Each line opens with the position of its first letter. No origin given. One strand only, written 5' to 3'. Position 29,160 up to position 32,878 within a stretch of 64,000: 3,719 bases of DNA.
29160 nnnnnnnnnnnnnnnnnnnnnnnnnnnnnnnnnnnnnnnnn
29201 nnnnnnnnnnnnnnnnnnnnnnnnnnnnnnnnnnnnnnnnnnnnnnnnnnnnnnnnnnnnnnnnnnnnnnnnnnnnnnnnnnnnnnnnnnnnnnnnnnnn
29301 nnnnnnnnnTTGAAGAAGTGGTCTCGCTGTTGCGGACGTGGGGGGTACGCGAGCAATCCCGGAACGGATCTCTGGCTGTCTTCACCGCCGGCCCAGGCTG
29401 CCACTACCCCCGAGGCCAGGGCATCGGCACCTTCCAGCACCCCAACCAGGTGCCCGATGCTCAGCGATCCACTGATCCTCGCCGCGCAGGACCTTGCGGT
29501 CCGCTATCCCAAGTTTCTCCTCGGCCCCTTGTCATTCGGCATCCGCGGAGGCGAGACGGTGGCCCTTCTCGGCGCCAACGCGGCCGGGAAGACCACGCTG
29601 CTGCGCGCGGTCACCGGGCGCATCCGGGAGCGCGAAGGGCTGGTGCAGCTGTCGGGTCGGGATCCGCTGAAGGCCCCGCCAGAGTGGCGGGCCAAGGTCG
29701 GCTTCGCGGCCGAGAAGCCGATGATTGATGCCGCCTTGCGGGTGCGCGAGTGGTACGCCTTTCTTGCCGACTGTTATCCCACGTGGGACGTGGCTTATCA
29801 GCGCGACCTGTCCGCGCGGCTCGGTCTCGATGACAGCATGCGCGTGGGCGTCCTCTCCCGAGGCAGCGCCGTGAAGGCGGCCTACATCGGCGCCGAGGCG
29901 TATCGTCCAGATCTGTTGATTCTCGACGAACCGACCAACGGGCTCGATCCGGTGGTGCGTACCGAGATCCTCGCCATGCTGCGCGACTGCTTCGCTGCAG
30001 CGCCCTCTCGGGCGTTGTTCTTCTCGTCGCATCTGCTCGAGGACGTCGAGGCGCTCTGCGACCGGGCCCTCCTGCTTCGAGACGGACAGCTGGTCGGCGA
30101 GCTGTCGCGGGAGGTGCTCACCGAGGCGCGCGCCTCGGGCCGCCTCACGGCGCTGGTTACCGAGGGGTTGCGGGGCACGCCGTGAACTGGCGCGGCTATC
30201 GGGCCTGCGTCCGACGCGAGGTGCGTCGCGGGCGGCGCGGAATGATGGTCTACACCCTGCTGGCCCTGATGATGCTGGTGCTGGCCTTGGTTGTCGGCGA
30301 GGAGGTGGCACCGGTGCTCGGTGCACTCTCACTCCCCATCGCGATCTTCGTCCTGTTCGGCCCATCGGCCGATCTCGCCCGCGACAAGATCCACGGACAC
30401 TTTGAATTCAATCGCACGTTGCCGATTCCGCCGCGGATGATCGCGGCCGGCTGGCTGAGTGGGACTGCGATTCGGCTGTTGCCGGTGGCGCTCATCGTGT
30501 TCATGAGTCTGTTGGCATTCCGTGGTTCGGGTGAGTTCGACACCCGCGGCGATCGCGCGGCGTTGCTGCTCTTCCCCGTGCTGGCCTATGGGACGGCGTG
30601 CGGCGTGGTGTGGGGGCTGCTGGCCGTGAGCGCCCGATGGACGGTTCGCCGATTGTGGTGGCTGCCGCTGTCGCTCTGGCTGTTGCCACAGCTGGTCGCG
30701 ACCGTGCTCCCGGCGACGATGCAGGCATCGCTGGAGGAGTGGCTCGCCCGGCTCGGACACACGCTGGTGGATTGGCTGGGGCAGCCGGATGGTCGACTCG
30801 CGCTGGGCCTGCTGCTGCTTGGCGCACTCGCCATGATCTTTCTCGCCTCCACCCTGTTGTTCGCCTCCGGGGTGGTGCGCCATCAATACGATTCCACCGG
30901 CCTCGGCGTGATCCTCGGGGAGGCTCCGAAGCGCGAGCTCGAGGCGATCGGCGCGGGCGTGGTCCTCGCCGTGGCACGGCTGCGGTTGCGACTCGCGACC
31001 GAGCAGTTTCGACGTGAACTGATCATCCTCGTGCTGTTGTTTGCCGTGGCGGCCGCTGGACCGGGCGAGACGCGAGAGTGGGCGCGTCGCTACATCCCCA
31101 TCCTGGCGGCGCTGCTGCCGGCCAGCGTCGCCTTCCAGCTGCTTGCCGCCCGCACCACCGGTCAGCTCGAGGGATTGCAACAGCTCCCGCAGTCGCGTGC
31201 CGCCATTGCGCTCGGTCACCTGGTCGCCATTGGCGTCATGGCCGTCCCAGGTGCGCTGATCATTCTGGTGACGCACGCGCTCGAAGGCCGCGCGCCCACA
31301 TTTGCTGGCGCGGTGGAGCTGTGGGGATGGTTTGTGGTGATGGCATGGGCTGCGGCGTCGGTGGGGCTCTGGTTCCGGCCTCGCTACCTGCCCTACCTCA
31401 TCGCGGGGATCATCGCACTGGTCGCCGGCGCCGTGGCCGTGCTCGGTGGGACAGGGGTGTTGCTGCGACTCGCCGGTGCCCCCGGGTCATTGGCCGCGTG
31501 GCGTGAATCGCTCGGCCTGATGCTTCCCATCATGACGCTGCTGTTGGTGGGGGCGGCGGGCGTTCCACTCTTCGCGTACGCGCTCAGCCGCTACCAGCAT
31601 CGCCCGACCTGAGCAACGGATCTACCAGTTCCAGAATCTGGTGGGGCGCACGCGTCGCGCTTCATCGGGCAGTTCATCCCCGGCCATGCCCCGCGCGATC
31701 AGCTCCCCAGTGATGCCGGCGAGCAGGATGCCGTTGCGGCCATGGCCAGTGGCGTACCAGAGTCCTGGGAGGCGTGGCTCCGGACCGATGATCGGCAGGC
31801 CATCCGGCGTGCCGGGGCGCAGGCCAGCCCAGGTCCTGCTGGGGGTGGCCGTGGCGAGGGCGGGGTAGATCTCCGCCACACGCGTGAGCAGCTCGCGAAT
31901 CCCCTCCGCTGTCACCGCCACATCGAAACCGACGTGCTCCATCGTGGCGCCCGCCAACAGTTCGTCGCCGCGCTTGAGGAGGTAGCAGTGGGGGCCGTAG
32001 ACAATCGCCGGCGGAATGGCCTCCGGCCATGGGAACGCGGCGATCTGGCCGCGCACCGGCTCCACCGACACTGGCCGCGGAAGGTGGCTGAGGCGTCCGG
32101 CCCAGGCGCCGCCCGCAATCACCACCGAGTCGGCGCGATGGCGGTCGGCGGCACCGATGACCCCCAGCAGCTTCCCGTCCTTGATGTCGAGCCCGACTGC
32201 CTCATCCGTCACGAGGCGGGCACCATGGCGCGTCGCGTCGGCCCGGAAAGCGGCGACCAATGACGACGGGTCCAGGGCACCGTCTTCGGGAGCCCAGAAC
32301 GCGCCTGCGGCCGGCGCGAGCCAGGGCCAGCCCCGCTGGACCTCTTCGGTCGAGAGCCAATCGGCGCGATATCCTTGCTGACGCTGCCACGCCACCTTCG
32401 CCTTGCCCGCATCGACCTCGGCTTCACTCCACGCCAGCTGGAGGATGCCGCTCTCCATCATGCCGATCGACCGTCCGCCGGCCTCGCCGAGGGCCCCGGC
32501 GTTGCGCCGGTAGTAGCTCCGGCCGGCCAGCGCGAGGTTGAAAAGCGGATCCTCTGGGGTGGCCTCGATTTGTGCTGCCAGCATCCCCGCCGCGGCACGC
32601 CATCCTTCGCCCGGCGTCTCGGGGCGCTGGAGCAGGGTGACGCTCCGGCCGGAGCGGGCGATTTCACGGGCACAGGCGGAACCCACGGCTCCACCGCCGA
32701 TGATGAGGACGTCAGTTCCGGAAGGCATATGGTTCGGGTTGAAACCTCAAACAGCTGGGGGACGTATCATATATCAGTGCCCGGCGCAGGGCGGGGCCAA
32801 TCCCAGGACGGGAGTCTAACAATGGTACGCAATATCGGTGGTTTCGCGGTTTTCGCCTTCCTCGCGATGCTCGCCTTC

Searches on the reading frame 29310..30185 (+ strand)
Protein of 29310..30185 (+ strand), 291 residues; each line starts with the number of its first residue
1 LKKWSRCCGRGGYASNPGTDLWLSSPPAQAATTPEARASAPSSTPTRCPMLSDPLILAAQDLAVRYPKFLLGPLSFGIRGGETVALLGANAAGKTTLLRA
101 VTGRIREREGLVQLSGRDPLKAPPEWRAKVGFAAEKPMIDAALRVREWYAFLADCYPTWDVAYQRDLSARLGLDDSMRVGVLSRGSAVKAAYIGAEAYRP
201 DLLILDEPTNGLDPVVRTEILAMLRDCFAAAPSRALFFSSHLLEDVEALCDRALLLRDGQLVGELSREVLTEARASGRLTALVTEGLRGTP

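Call 21: search_protein_families(library=pfam, proteins=[window:29310-30185:+], max_evalue=0.001)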
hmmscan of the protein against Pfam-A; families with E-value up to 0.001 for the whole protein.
window:29310-30185:+ (291 aa): 2 families
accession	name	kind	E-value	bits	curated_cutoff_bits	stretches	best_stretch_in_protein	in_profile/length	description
PF00005.33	ABC_tran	-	9.1e-19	68.9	25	1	73-210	3-137/137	ABC transporter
PF13304.12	AAA_21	-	2.7e-09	38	27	1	197-241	253-298/304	AAA domain, putative AbiEii toxin, Type IV TA system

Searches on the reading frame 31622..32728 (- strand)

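Call 21: search_protein_families(library=pfam, proteins=[window:31622-32728:-], max_evalue=0.001)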
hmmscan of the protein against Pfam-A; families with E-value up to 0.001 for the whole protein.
window:31622-32728:- (368 aa): 7 families
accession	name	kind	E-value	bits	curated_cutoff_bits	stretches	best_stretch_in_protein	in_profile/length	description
PF01266.30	DAO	-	4.5e-70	237.4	27.9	1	6-345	1-351/353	FAD dependent oxidoreductase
PF07992.20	Pyr_redox_2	-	1.1e-06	28.8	26.1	1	6-213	2-114/291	Pyridine nucleotide-disulphide oxidoreductase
PF00890.30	FAD_binding_2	-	5.4e-05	23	20.4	1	6-223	1-215/414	FAD binding domain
PF13450.12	NAD_binding_8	-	5.5e-05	23.8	21.9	1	9-40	1-32/68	NAD(P)-binding Rossmann-like domain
PF03486.20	HI0933_like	-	7.9e-05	22.6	50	0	6-41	2-37/244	HI0933-like protein Rossmann domain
PF12831.13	FAD_oxidored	-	0.00013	21.8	27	1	6-40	1-35/416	FAD dependent oxidoreductase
PF01134.28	GIDA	-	0.00092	18.8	22.1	0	6-34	1-29/391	Glucose inhibited division protein A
